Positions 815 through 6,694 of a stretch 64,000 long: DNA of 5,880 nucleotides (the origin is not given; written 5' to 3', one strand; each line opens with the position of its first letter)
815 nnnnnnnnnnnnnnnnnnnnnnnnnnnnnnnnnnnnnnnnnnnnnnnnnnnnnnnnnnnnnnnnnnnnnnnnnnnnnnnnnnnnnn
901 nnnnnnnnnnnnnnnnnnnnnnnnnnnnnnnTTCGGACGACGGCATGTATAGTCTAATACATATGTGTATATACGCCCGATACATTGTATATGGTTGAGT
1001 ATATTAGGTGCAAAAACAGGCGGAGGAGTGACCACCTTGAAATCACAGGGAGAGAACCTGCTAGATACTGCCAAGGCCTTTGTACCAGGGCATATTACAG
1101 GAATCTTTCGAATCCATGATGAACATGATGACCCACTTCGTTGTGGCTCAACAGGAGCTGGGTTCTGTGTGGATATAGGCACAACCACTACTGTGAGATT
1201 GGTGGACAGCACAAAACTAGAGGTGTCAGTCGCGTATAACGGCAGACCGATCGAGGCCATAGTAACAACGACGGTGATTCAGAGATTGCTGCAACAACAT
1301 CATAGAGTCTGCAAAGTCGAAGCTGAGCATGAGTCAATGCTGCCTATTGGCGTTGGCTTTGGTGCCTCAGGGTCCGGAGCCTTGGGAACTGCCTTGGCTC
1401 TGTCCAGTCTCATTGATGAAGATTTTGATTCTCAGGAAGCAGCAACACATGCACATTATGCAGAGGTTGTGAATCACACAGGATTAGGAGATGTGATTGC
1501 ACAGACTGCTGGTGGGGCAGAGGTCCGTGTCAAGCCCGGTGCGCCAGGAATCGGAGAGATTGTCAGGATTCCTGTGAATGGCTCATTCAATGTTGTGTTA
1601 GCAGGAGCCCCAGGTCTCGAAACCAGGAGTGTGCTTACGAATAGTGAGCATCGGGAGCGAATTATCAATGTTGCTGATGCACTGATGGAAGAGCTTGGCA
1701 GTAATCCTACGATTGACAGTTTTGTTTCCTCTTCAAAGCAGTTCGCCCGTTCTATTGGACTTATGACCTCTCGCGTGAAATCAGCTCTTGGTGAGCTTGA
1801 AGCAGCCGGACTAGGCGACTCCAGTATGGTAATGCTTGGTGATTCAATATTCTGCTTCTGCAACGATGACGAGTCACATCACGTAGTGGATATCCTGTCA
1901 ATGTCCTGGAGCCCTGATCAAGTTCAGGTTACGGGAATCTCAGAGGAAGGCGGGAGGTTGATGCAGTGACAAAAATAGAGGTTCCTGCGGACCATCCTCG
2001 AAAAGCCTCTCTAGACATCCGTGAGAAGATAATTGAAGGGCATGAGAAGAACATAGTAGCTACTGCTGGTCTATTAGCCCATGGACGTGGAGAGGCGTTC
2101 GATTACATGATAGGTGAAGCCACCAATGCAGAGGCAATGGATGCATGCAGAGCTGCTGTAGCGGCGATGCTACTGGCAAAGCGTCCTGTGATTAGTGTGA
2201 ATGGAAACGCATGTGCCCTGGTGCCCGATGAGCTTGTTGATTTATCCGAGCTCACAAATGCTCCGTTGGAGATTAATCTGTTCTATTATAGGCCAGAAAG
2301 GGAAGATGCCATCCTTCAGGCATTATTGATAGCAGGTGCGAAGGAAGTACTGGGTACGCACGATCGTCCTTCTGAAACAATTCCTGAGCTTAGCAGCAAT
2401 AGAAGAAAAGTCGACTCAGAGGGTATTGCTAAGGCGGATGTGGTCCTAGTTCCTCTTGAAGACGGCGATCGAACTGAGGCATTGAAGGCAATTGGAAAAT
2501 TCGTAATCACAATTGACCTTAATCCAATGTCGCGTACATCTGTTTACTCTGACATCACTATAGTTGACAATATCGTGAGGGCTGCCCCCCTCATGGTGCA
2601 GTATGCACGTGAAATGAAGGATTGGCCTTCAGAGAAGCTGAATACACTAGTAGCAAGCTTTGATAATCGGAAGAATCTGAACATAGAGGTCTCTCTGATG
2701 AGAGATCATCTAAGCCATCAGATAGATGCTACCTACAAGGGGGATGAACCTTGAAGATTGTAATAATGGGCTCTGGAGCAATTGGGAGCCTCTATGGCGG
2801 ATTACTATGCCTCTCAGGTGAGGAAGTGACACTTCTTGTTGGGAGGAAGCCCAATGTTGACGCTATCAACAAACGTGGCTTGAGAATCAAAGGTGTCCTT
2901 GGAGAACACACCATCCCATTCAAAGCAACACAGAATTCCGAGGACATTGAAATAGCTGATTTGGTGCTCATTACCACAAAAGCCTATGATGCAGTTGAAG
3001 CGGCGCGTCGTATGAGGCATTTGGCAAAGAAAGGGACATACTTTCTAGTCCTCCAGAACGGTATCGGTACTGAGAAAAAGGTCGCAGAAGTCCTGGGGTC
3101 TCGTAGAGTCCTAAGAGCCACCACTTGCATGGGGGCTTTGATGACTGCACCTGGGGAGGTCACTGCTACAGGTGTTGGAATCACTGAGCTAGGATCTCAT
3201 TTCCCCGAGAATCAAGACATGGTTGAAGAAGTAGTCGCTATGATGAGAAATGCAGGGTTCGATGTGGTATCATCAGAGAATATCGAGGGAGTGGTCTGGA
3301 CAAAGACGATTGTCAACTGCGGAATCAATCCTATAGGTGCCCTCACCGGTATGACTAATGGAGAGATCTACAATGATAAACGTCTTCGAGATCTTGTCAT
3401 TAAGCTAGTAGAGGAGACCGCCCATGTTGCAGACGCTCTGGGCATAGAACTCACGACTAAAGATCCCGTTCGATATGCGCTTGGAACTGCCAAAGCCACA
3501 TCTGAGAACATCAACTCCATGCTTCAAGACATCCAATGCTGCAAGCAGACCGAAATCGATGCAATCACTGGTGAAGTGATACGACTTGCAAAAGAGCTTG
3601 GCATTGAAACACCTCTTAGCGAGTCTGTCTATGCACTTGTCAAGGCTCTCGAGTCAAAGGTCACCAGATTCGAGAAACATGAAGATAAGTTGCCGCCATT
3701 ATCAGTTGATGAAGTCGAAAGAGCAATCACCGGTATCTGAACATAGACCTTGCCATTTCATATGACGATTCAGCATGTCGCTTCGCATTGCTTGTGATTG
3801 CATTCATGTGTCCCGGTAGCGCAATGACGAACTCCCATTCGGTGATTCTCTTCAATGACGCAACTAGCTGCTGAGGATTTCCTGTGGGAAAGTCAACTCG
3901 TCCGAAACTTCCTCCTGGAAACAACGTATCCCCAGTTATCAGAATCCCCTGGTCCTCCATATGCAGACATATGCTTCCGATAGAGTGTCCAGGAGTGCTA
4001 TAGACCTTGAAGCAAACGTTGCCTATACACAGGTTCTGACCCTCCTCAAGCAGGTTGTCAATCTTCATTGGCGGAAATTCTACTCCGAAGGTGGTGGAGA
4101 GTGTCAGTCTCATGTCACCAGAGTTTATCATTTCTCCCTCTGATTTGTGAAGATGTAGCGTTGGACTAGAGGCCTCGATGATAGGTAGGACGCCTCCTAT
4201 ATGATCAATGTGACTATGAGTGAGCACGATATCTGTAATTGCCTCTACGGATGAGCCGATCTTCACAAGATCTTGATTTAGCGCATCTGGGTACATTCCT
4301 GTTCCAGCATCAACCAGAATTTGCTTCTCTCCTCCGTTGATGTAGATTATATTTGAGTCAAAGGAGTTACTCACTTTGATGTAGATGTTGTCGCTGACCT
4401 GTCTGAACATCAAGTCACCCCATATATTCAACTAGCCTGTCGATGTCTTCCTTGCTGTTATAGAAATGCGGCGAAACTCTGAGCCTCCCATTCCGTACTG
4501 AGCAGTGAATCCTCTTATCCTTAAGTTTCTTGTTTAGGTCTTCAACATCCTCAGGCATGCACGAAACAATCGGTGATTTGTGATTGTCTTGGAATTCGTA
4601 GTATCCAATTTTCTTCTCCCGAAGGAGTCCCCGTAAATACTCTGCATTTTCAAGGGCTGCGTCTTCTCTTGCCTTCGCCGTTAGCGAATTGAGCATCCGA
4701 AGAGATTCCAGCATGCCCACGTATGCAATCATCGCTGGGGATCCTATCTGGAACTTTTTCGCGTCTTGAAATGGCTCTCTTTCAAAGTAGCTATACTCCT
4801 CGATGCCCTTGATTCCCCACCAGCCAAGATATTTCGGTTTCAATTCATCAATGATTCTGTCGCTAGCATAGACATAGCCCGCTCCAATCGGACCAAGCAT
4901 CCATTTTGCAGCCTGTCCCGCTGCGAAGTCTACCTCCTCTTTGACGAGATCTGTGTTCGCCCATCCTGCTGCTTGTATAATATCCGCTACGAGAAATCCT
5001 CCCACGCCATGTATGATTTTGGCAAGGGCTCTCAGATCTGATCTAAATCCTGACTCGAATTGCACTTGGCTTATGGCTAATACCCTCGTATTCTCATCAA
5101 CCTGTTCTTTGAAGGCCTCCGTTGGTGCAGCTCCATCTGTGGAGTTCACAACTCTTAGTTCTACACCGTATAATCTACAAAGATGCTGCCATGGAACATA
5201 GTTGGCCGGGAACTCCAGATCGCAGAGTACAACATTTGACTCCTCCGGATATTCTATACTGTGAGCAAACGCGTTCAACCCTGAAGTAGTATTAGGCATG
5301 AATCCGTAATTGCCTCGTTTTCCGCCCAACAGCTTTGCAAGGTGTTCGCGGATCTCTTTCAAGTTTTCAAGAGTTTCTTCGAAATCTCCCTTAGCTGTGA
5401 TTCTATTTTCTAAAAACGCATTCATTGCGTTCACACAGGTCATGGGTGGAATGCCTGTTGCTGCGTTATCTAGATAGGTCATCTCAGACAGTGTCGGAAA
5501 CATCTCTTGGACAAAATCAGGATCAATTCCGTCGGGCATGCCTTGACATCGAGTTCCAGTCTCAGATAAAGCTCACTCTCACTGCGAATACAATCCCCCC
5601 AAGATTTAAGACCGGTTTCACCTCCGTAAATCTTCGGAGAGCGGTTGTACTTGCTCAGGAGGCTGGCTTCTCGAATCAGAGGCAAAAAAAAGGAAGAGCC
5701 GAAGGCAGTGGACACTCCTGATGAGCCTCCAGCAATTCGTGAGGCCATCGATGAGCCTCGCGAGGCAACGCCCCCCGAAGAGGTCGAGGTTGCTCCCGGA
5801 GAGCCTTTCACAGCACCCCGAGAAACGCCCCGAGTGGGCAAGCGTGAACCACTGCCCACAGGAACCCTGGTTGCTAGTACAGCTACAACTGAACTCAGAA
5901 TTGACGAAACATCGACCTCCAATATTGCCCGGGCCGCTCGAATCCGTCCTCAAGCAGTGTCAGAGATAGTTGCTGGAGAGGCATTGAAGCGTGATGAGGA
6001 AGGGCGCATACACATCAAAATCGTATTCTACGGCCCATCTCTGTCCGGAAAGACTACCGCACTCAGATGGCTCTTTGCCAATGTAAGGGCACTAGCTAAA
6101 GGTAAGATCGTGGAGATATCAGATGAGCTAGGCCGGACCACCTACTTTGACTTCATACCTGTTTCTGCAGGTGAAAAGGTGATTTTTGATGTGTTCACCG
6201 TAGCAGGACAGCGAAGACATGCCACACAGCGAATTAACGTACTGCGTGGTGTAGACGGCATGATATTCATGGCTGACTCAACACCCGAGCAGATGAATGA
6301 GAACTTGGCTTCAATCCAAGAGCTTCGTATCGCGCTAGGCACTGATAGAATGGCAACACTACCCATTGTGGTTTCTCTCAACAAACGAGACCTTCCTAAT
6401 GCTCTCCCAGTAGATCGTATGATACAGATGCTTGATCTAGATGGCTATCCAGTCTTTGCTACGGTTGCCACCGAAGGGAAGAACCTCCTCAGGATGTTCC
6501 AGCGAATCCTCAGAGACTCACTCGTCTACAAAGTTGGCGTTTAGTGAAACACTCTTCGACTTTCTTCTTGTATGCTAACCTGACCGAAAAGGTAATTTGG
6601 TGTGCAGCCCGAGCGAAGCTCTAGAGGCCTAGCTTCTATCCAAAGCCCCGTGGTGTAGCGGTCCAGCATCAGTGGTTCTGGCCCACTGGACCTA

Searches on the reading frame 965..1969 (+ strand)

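Call 44: search_protein_families(library=pfam, proteins=[window:965-1969:+], max_evalue=0.00001)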
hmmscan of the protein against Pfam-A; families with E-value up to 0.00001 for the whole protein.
window:965-1969:+ (334 aa): 1 family
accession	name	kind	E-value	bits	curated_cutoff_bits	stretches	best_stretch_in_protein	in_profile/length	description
PF00288.32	GHMP_kinases_N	-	6.2e-10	39.6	22.3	1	104-184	6-87/87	GHMP kinases N terminal domain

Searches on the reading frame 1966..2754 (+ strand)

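Call 44: search_protein_families(library=pfam, proteins=[window:1966-2754:+], max_evalue=0.00001)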
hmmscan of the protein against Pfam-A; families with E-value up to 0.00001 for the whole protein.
window:1966-2754:+ (262 aa): 1 family
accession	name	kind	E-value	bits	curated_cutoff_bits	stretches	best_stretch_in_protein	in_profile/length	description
PF02006.22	PPS_PS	-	1.8e-69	233.2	26.4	1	68-242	1-173/176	Phosphopantothenate/pantothenate synthetase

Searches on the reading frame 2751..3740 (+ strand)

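Call 44: search_protein_families(library=pfam, proteins=[window:2751-3740:+], max_evalue=0.00001)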
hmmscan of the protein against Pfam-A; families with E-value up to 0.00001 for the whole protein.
window:2751-3740:+ (329 aa): 2 families
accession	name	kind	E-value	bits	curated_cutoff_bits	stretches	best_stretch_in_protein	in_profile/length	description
PF02558.23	ApbA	-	3.4e-37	127.8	22.2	1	3-149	1-147/150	Ketopantoate reductase PanE/ApbA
PF08546.17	ApbA_C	-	1.4e-35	122.8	22.7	1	177-301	1-125/125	Ketopantoate reductase PanE/ApbA C terminal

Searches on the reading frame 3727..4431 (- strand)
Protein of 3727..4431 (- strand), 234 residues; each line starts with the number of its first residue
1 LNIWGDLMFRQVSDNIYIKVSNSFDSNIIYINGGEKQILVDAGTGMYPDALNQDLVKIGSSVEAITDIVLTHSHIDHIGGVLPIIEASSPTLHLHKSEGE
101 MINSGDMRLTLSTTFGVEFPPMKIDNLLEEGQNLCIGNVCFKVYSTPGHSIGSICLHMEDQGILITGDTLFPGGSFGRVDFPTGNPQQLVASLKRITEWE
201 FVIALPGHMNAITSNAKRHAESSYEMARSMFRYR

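Call 44: search_protein_families(library=pfam, proteins=[window:3727-4431:-], max_evalue=0.00001)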
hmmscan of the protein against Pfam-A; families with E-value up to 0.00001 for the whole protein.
window:3727-4431:- (234 aa): 2 families
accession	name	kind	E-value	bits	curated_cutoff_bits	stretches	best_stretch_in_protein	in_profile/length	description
PF00753.33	Lactamase_B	-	1.6e-27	97.1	22.7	1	25-195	5-175/196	Metallo-beta-lactamase superfamily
PF12706.13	Lactamase_B_2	-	9.6e-07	29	27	1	37-89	2-54/200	Beta-lactamase superfamily domain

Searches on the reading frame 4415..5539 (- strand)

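Call 44: search_protein_families(library=pfam, proteins=[window:4415-5539:-], max_evalue=0.00001)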
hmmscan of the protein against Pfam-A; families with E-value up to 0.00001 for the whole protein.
window:4415-5539:- (374 aa): 2 families
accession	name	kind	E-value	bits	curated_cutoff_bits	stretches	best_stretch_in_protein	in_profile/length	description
PF00266.25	Aminotran_5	-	6.4e-43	147.6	21.5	1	21-369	1-371/371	Aminotransferase class-V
PF00155.27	Aminotran_1_2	-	9.1e-07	28.8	19.7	0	34-234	18-242/361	Aminotransferase class I and II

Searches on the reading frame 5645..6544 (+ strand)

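Call 44: search_protein_families(library=pfam, proteins=[window:5645-6544:+], max_evalue=0.00001)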
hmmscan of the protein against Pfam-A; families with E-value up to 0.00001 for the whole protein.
window:5645-6544:+ (299 aa): 1 family
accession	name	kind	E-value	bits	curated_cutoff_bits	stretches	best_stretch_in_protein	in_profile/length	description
PF00025.27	Arf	-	1.6e-09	37.9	22.3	1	122-288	13-170/174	ADP-ribosylation factor family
